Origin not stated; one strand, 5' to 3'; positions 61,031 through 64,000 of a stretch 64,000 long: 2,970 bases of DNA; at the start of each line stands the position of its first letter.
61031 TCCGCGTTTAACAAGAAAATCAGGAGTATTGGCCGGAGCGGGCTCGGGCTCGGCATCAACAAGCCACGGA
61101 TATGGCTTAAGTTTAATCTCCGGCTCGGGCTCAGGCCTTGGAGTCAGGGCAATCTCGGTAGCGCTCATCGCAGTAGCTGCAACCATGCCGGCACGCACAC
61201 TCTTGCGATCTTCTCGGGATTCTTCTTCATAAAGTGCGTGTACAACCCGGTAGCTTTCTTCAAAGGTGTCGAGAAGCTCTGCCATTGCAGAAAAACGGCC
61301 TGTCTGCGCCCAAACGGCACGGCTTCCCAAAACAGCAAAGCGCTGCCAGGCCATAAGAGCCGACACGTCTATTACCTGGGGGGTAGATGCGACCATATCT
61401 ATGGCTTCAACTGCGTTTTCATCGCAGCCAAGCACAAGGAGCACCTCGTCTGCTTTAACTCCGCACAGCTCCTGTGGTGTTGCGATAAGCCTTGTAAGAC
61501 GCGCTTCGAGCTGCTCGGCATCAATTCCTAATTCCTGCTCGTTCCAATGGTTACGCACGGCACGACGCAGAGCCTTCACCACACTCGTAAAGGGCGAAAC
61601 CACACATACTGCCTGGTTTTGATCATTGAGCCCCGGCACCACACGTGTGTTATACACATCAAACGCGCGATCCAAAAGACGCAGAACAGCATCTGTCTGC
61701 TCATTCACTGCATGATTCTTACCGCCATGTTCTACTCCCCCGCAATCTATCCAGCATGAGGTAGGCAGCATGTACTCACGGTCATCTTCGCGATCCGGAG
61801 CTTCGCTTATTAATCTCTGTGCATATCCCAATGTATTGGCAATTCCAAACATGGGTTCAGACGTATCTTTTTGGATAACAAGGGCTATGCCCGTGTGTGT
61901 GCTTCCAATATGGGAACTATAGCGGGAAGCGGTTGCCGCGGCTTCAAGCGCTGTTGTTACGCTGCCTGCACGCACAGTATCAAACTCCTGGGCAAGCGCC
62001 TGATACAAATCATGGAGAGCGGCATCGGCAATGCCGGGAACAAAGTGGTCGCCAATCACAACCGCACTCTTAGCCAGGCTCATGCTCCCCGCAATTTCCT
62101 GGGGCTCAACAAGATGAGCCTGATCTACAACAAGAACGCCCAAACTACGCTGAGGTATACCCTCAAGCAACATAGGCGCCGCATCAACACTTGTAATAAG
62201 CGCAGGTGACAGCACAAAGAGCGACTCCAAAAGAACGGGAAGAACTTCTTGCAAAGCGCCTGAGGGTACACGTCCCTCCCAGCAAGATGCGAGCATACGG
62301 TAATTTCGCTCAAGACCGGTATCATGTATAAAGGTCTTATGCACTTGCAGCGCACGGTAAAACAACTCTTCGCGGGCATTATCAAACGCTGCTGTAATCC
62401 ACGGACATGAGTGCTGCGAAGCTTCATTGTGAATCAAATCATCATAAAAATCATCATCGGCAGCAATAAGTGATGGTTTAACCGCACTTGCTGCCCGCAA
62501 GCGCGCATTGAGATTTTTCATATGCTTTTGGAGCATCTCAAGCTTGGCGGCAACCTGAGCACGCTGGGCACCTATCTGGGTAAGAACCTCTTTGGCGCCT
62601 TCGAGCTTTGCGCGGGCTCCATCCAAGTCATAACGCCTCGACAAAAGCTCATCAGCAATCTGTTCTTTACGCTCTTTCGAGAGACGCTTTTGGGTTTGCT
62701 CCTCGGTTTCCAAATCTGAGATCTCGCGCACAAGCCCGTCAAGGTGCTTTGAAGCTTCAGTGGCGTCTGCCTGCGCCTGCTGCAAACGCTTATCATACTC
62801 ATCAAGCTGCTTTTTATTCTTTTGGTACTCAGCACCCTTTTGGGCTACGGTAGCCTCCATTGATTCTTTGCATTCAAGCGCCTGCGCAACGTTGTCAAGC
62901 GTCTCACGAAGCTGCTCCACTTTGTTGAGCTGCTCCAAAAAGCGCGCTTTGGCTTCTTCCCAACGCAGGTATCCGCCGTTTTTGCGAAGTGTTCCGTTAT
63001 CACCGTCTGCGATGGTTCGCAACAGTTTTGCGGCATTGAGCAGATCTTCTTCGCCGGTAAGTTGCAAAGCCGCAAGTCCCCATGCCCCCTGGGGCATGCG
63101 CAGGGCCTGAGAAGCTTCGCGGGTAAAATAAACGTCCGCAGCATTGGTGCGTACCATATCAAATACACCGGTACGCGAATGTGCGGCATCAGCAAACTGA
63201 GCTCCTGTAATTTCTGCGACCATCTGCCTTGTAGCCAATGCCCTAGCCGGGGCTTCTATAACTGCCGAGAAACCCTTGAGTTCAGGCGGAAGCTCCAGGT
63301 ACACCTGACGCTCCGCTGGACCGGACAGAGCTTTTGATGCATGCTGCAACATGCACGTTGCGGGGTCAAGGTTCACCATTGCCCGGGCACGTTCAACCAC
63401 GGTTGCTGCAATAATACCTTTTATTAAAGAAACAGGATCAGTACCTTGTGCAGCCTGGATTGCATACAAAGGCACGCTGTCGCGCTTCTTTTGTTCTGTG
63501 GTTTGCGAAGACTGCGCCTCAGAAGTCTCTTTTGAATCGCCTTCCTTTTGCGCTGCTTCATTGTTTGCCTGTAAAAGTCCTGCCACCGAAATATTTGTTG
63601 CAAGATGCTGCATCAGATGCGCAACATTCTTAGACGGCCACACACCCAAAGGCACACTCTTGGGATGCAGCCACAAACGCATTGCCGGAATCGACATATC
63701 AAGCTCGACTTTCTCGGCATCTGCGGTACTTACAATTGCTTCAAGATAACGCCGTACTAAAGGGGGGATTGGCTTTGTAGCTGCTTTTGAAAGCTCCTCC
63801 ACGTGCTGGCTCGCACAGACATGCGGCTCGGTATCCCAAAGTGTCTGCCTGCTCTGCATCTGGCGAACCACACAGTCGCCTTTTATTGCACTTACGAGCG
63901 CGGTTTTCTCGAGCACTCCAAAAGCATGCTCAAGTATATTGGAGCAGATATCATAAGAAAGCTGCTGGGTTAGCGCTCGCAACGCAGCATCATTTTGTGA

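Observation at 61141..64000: SF1/Upf1-like helicase homologue in which every catalytic motif I can align appears decayed, interrupted by a ~165-aa coiled coil

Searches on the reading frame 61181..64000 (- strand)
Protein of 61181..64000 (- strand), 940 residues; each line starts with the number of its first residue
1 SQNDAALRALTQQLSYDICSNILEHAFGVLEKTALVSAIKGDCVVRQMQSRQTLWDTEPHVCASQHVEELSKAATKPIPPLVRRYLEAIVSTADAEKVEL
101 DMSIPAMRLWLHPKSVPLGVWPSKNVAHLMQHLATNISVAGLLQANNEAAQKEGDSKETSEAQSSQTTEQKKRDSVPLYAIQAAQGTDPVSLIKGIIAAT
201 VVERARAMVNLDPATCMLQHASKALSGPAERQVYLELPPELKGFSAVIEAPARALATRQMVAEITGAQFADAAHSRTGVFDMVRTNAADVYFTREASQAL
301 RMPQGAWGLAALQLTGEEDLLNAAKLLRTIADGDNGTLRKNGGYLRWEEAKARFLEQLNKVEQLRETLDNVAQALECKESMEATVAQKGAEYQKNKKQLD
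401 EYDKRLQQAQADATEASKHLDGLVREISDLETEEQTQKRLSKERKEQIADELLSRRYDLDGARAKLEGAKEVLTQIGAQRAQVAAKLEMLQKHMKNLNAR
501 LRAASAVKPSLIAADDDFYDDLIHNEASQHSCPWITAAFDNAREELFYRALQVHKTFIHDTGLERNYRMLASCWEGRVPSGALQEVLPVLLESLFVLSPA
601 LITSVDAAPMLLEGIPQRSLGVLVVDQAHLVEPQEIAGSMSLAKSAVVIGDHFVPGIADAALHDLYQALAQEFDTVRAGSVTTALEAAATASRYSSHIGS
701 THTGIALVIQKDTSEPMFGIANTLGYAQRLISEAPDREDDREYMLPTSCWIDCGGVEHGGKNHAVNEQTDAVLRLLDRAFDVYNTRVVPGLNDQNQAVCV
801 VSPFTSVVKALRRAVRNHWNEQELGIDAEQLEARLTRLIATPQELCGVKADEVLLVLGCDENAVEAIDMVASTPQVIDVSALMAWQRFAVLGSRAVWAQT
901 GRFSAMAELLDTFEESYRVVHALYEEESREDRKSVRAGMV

Call 25: search_protein_representatives(protein=window:61181-64000:-)
Query: 940 residues. Proteins with E-value up to 0.001 (for the whole library): 1590; up to 1e-10: 1234; up to 1e-30: 188. The best 150 are listed.
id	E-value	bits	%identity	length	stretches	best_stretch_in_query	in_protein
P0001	0.0e+00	1151.2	100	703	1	1-545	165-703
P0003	4.0e-96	339.4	31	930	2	172-912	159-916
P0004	2.7e-83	297.0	32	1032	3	513-911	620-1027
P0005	4.4e-72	259.9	26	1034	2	177-911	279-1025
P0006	2.3e-71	257.5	30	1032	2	178-902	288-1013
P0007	1.3e-65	238.6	29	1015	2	178-903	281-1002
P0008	4.0e-64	233.6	29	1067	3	487-904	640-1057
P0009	1.5e-59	218.4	27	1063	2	172-909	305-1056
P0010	6.3e-59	216.4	27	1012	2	178-911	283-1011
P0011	9.7e-59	215.8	24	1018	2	177-898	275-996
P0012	8.1e-58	212.7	26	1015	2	175-910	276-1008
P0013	4.7e-57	210.2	26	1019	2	173-908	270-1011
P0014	3.9e-56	207.2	24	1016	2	178-905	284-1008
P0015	7.4e-56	206.2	25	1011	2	178-910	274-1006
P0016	1.7e-53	198.5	25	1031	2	176-904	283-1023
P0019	4.1e-52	193.8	26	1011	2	179-900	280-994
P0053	9.3e-44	166.2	29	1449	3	525-931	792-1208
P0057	5.2e-42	160.4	31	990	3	348-910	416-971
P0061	3.4e-41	157.7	25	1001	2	176-912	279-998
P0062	3.8e-41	157.6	30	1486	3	515-931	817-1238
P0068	1.3e-40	155.8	27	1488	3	425-915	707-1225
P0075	4.7e-39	150.6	28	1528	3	391-930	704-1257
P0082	1.3e-38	149.1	29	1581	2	351-911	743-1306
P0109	4.8e-35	137.4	30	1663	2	450-913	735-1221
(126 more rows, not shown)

Call 29: search_protein_families(library=ncbifam, proteins=[P0003, P0004, P0006, P0009, P0053], max_evalue=0.00001)
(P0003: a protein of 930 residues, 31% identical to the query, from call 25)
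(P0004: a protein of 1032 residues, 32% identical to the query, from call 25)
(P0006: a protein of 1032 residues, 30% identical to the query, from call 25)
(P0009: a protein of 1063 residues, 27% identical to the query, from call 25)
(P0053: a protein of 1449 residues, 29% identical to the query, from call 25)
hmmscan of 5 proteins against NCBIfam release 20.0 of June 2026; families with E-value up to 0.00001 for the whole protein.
P0003 (930 aa): 4 families
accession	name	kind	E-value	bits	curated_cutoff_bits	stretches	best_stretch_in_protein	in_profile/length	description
TIGR00376.1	TIGR00376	hypoth_equivalog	1.6e-14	53.3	348.9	0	162-196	173-207/639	IGHMBP2 family helicase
NF040671.1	PLuB_AAA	exception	4.4e-09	34.3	999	1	613-899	952-1233/1256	PLuB system helicase-like protein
NF058533.1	antiphage_ProA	equivalog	5.1e-07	27.5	1500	1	620-661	1300-1341/1903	anti-phage protein ProA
NF042953.1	Hhe_antiphage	equivalog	5.3e-06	24.1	2000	1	624-662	1282-1320/1797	DUF4011 domain-containing anti-phage protein Hhe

P0004 (1032 aa): 4 families
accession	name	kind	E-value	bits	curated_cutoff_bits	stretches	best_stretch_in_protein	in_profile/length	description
TIGR00376.1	TIGR00376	hypoth_equivalog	2.1e-14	52.9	348.9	0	263-316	163-212/639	IGHMBP2 family helicase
TIGR01447.1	recD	equivalog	4.1e-08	32.3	310.15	0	933-1016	509-582/597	exodeoxyribonuclease V subunit alpha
NF042953.1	Hhe_antiphage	equivalog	2.8e-07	28.3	2000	0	719-768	1270-1321/1797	DUF4011 domain-containing anti-phage protein Hhe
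NF058533.1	antiphage_ProA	equivalog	7.5e-06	23.6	1500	0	703-766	1279-1341/1903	anti-phage protein ProA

P0006 (1032 aa): 4 families
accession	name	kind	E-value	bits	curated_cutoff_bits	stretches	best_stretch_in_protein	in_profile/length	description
TIGR00376.1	TIGR00376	hypoth_equivalog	1.4e-14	53.4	348.9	0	274-314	163-202/639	IGHMBP2 family helicase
NF042953.1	Hhe_antiphage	equivalog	1.6e-06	25.8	2000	0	735-772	1283-1320/1797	DUF4011 domain-containing anti-phage protein Hhe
NF058533.1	antiphage_ProA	equivalog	2.7e-06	25.1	1500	1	731-771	1301-1341/1903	anti-phage protein ProA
TIGR01447.1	recD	equivalog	5.2e-06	25.3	310.15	0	278-310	155-187/597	exodeoxyribonuclease V subunit alpha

P0009 (1063 aa): 5 families
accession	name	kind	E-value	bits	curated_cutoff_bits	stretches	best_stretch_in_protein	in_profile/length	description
TIGR00376.1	TIGR00376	hypoth_equivalog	1.9e-11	43.2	348.9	1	250-347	120-213/639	IGHMBP2 family helicase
NF040671.1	PLuB_AAA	exception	7.2e-09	33.6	999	1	753-1041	952-1232/1256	PLuB system helicase-like protein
NF058533.1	antiphage_ProA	equivalog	6.7e-08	30.4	1500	1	483-801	1018-1341/1903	anti-phage protein ProA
NF042953.1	Hhe_antiphage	equivalog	7.6e-07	26.9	2000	0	763-801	1281-1319/1797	DUF4011 domain-containing anti-phage protein Hhe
TIGR01447.1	recD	equivalog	5.2e-06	25.3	310.15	0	301-333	155-187/597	exodeoxyribonuclease V subunit alpha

P0053 (1449 aa): 5 families
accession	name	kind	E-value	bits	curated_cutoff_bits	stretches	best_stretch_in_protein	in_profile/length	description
TIGR00376.1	TIGR00376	hypoth_equivalog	1.1e-11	43.9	348.9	0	1116-1185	556-623/639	IGHMBP2 family helicase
NF040671.1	PLuB_AAA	exception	4.9e-10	37.4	999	0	897-938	965-1006/1256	PLuB system helicase-like protein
NF058533.1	antiphage_ProA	equivalog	1.1e-08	33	1500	1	881-932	1291-1341/1903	anti-phage protein ProA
NF042953.1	Hhe_antiphage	equivalog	2.9e-06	24.9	2000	1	897-933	1284-1320/1797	DUF4011 domain-containing anti-phage protein Hhe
TIGR01447.1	recD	equivalog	4.7e-06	25.5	310.15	0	1115-1180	525-583/597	exodeoxyribonuclease V subunit alpha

Call 31: search_protein_families(library=padloc, proteins=[P0003, P0004, P0006, P0009, P0053, P0019, P0005], max_evalue=0.00001)
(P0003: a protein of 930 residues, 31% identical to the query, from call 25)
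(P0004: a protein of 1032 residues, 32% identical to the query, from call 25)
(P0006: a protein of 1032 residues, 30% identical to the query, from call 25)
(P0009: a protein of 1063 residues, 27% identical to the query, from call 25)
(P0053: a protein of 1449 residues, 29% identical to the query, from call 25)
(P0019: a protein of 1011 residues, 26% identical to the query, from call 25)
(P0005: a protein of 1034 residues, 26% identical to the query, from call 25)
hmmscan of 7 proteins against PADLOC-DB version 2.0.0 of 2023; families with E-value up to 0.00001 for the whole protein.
P0003 (930 aa): 5 families
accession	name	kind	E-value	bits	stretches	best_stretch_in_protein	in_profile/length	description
PDLC03924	MkoC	-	2.1e-61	206.3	1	154-903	257-949/1136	-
PDLC03920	MkoA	-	2.7e-26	90.2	3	784-920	977-1100/1112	-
PDLC03921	MkoA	-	2.3e-13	46.8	0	842-903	1514-1572/1607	-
PDLC04140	mad8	-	3.4e-06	24.8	0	165-527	29-250/314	mads_8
PDLC05009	PDC-S37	-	7.5e-06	22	0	350-661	668-975/1550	-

P0004 (1032 aa): 4 families
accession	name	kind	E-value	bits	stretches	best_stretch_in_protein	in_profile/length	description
PDLC03924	MkoC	-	2.5e-66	222.5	1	216-1031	211-964/1136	-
PDLC03920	MkoA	-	8.8e-21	71.9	1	907-1026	988-1097/1112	-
PDLC03921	MkoA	-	4.9e-07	25.8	0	954-1020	1514-1577/1607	-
PDLC05009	PDC-S37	-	2.1e-06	23.8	1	716-766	926-975/1550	-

P0006 (1032 aa): 4 families
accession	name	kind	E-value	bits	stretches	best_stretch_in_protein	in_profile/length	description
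PDLC03924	MkoC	-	4.7e-64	215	1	283-1008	263-947/1136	-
PDLC03920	MkoA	-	2.7e-23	80.3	2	924-1022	1006-1095/1112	-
PDLC03921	MkoA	-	9.8e-14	48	0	950-1010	1515-1572/1607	-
PDLC05009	PDC-S37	-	1.2e-06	24.7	1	735-771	939-975/1550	-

P0009 (1063 aa): 5 families
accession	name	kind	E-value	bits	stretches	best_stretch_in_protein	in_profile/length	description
PDLC03924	MkoC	-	1.8e-65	219.7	1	304-1045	261-948/1136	-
PDLC03920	MkoA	-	2.6e-30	103.5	1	630-1046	721-1081/1112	-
PDLC04140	mad8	-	7.7e-11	40.1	1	308-556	26-159/314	mads_8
PDLC05009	PDC-S37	-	5.8e-10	35.6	1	751-801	926-975/1550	-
PDLC03921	MkoA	-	2.5e-08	30.1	1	985-1046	1514-1572/1607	-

P0053 (1449 aa): 4 families
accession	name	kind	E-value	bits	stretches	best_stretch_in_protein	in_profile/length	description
PDLC03924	MkoC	-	7.5e-63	211.1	1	364-1181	263-952/1136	-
PDLC03920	MkoA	-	6.2e-29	98.9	1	898-1183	795-1082/1112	-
PDLC03921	MkoA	-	1e-11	41.3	1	1115-1184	1511-1578/1607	-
PDLC05009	PDC-S37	-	1.2e-08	31.3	1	882-932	926-975/1550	-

P0019 (1011 aa): 2 families
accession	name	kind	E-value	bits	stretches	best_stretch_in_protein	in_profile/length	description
PDLC03924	MkoC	-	6.9e-34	115.1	1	262-996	249-952/1136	-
PDLC05009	PDC-S37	-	3e-06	23.3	1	718-753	937-972/1550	-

P0005 (1034 aa): 2 families
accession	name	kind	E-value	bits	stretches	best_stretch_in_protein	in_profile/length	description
PDLC03924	MkoC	-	1.9e-55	186.5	1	159-1010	175-946/1136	-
PDLC03920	MkoA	-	2e-16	57.5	1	906-1012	988-1080/1112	-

Call 32: find_encoding_contigs(protein=P0003, flank=8000, max_places=3)
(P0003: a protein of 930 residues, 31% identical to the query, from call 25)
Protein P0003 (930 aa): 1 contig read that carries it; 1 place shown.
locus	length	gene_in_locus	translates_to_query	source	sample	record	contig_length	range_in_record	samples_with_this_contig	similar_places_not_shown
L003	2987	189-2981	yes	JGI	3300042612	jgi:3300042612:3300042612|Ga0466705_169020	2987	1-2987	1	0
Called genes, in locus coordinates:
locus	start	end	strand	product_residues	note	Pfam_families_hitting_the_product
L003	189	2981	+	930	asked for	PF13086:AAA_11, PF01443:Viral_helicase1 (faint), PF13604:AAA_30 (faint), PF13087:AAA_12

Call 33: find_encoding_contigs(protein=P0004, flank=8000, max_places=3)
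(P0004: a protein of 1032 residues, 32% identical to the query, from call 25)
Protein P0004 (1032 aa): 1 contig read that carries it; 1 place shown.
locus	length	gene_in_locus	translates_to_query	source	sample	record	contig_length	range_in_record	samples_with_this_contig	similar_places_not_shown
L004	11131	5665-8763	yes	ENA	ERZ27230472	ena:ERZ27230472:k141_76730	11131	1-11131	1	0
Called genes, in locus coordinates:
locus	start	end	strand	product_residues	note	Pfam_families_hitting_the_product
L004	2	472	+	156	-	?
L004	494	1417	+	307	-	PF00669:Flagellin_N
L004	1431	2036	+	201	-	PF20074:DUF6470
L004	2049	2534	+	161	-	PF02623:FliW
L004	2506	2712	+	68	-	PF02599:CsrA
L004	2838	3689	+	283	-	PF00669:Flagellin_N, PF00700:Flagellin_C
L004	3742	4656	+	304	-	PF00669:Flagellin_N, PF00700:Flagellin_C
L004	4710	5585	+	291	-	PF00669:Flagellin_N, PF00700:Flagellin_C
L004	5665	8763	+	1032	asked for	PF01443:Viral_helicase1 (faint), PF13086:AAA_11, PF13087:AAA_12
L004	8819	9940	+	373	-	PF12704:MacB_PCD (weak)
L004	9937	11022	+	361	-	-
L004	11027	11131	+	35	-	?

Call 35: list_cluster_members(proteins=[P0004, P0006, P0007, P0009, P0010, P0012, P0019, P0053, P0002, P0005])
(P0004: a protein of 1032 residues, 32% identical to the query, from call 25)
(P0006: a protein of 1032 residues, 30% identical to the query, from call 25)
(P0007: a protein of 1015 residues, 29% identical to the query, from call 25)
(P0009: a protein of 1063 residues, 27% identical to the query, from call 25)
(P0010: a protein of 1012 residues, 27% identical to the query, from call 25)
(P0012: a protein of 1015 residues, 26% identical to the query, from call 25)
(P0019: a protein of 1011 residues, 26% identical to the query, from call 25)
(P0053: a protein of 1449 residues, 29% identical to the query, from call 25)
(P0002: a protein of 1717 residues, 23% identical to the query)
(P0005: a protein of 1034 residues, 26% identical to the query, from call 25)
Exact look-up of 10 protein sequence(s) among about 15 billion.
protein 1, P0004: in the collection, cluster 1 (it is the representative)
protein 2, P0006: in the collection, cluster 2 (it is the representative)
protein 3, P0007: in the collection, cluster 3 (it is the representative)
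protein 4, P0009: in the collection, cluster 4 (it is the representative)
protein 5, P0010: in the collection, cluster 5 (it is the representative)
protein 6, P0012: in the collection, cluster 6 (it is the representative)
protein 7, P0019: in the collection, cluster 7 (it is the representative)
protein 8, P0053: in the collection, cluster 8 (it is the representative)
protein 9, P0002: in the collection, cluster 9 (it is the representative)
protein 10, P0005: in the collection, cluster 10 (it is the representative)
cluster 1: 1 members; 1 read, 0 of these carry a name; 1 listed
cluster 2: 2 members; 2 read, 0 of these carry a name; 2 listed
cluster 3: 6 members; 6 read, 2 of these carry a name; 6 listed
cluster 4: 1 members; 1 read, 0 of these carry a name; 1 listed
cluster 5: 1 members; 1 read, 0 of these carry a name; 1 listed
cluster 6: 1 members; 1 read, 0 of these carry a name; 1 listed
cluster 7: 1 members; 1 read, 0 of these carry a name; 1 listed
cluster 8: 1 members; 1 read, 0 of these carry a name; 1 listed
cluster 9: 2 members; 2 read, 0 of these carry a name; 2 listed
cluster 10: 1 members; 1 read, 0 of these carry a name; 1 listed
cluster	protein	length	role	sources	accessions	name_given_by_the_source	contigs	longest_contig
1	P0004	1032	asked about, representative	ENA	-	-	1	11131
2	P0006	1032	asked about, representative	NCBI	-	-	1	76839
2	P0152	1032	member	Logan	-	-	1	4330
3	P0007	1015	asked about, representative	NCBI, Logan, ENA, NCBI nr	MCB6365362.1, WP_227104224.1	AAA domain-containing protein [Intestinibacillus massiliensis]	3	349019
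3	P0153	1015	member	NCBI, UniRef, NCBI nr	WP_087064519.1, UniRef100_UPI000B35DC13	DEAD/DEAH box helicase [Intestinibacillus massiliensis] | DEAD/DEAH box helicase n=1 Tax=Intestinibacillus massiliensis TaxID=1871029 ... | AAA domain-containing protein [Intestinibacillus massiliensis]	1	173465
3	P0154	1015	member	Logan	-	-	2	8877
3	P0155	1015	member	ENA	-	-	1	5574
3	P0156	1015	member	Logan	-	-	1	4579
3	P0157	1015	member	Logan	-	-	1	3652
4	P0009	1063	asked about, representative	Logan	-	-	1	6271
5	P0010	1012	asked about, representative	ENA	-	-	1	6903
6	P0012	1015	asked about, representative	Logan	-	-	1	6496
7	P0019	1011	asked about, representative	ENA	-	-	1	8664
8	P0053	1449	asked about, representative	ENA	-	-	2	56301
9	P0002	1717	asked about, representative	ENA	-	-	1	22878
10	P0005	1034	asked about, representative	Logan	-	-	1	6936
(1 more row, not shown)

Call 36: find_encoding_contigs(protein=P0007, flank=8000, max_places=2)
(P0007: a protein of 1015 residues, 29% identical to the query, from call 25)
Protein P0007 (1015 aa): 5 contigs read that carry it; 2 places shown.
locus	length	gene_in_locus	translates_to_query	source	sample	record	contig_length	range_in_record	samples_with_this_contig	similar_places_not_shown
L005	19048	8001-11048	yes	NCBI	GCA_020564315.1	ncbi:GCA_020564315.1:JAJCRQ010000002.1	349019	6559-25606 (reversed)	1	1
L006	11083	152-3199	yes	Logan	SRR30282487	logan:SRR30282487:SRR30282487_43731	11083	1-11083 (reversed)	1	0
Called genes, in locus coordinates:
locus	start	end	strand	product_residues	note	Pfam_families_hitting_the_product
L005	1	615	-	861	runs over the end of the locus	PF12704:MacB_PCD (weak), PF02687:FtsX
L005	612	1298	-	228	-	PF00005:ABC_tran, PF13304:AAA_21 (faint), PF02463:SMC_N (weak)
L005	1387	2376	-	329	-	PF00512:HisKA, PF02518:HATPase_c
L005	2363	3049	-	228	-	PF00072:Response_reg, PF00486:Trans_reg_C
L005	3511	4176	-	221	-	-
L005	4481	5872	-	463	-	PF01943:Polysacc_synt, PF13440:Polysacc_synt_3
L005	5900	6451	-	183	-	PF01569:PAP2, PF22778:VCPO_2nd (faint)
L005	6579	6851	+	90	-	-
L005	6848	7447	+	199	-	PF03956:Lys_export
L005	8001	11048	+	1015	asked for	PF01443:Viral_helicase1 (faint), PF13086:AAA_11 (weak), PF13245:AAA_19 (faint), PF13604:AAA_30 (faint), PF13086:AAA_11 (weak), PF13087:AAA_12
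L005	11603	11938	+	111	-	-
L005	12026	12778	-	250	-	PF02627:CMD, PF07883:Cupin_2 (weak)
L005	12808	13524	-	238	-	PF01872:RibD_C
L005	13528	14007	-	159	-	PF03358:FMN_red, PF12682:Flavodoxin_4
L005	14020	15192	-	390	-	PF00465:Fe-ADH, PF13685:Fe-ADH_2, PF25137:ADH_Fe_C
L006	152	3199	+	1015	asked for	PF01443:Viral_helicase1 (faint), PF13086:AAA_11 (weak), PF13245:AAA_19 (faint), PF13604:AAA_30 (faint), PF13086:AAA_11 (weak), PF13087:AAA_12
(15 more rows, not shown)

Call 37: find_encoding_contigs(protein=P0006, flank=8000, max_places=2)
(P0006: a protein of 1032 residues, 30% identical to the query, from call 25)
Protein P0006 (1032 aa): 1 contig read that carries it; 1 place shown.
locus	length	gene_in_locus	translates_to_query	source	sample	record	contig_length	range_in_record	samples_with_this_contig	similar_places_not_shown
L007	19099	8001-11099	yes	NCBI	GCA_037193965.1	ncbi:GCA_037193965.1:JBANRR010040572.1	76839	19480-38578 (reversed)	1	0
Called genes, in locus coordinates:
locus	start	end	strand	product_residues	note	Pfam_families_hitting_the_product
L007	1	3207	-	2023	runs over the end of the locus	PF25778:DUF7948 (faint), PF25023:TEN_YD-shell (weak), PF05593:RHS_repeat (weak), PF25023:TEN_YD-shell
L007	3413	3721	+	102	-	PF03050:DDE_Tnp_IS66, PF13817:DDE_Tnp_IS66_C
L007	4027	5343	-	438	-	PF02518:HATPase_c (weak), PF14501:HATPase_c_5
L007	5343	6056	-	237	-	PF00072:Response_reg, PF04397:LytTR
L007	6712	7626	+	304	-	PF13173:AAA_14, PF13635:DUF4143 (weak)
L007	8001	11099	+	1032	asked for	PF01443:Viral_helicase1 (faint), PF13245:AAA_19 (faint), PF13604:AAA_30 (faint), PF13086:AAA_11, PF13087:AAA_12 (weak)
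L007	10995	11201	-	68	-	-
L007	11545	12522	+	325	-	PF02661:Fic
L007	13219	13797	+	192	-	-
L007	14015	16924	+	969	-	PF09586:YfhO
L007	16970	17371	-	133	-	PF03703:bPH_2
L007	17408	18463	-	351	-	PF14397:ATPgrasp_ST, PF14398:ATPgrasp_YheCD (faint)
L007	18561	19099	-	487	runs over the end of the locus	PF09547:SpoIVA_ATPase, PF20438:SpoIVA_middle, PF20439:SpoIVA_C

Call 47: find_encoding_contigs(protein=P0061, flank=8000, max_places=3)
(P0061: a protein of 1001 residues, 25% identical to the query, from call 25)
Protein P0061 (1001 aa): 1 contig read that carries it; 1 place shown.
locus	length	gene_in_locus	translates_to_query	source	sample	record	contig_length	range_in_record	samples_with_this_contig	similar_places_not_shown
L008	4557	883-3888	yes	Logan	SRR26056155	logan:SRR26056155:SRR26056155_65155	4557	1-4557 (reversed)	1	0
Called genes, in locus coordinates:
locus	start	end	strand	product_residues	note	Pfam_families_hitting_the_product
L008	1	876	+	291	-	?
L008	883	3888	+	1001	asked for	-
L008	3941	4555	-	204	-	?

Call 48: find_encoding_contigs(protein=P0057, flank=8000, max_places=3)
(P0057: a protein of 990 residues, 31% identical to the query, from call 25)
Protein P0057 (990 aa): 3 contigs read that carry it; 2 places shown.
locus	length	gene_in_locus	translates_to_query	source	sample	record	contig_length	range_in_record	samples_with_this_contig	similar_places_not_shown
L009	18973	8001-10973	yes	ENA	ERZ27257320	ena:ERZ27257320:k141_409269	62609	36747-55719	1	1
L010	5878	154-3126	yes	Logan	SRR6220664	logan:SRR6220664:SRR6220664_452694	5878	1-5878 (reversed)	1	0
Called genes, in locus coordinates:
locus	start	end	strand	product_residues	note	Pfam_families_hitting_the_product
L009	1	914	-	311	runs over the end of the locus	PF02817:E3_binding, PF00198:2-oxoacid_dh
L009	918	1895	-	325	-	PF02779:Transket_pyr, PF02780:Transketolase_C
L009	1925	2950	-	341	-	PF00676:E1_dh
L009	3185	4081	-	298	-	PF00781:DAGK_cat, PF19279:YegS_C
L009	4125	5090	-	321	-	PF01695:IstB_IS21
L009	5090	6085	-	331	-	PF07261:DnaB_2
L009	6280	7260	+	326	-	PF01966:HD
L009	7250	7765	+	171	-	-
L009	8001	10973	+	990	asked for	-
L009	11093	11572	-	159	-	PF01842:ACT, PF13840:ACT_7, PF22468:ACT_9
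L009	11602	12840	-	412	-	PF03447:NAD_binding_3, PF00742:Homoserine_dh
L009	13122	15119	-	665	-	-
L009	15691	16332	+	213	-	PF07155:ECF-ribofla_trS (weak), PF09515:Thia_YuaJ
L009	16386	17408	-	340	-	PF02729:OTCace_N, PF00185:OTCace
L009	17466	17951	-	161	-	PF12850:Metallophos_2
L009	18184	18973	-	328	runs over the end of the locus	-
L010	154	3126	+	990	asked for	-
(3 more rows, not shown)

Call 50: search_protein_families(library=pfam, proteins=[L008:1-876:+, L008:3941-4555:-, L009:7250-7765:+, L009:6280-7260:+, P0061, P0057], max_evalue=0.01)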
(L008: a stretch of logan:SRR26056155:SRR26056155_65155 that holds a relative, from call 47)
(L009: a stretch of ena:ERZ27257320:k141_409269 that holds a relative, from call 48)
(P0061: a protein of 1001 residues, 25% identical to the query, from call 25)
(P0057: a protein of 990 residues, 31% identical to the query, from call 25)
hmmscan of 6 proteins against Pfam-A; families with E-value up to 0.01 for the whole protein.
L008:1-876:+ (291 aa): 1 family
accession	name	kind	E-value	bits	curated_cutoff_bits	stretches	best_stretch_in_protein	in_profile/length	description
PF19127.6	Choline_bind_3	-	0.0046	17.3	27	0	16-42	10-37/47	Choline-binding repeat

L008:3941-4555:- (204 aa): 2 families
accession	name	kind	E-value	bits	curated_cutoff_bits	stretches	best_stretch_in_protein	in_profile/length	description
PF16326.10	ABC_tran_CTD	-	7.1e-11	42.6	32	1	137-202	4-69/69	ABC transporter C-terminal domain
PF00005.33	ABC_tran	-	1.3e-08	36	25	1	6-39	104-137/137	ABC transporter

L009:7250-7765:+ (171 aa): 1 family
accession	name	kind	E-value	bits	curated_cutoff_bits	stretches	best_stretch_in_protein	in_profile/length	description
PF18923.6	DUF5673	-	0.00032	21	26.7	1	95-160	2-64/66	Domain of unknown function (DUF5673)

L009:6280-7260:+ (326 aa): 2 families
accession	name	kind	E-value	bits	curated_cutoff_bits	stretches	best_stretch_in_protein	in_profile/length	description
PF01966.28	HD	-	7.7e-08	33.1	22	1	164-283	2-114/116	HD domain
PF07514.17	TraI_2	-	4.1e-05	23.1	23.9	1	125-178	28-81/324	Putative helicase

P0061 (1001 aa): 1 family
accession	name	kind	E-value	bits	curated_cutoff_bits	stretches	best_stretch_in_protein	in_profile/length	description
PF13087.12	AAA_12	-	3e-05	24.1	27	1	842-980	76-194/195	AAA domain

P0057 (990 aa): 0 families
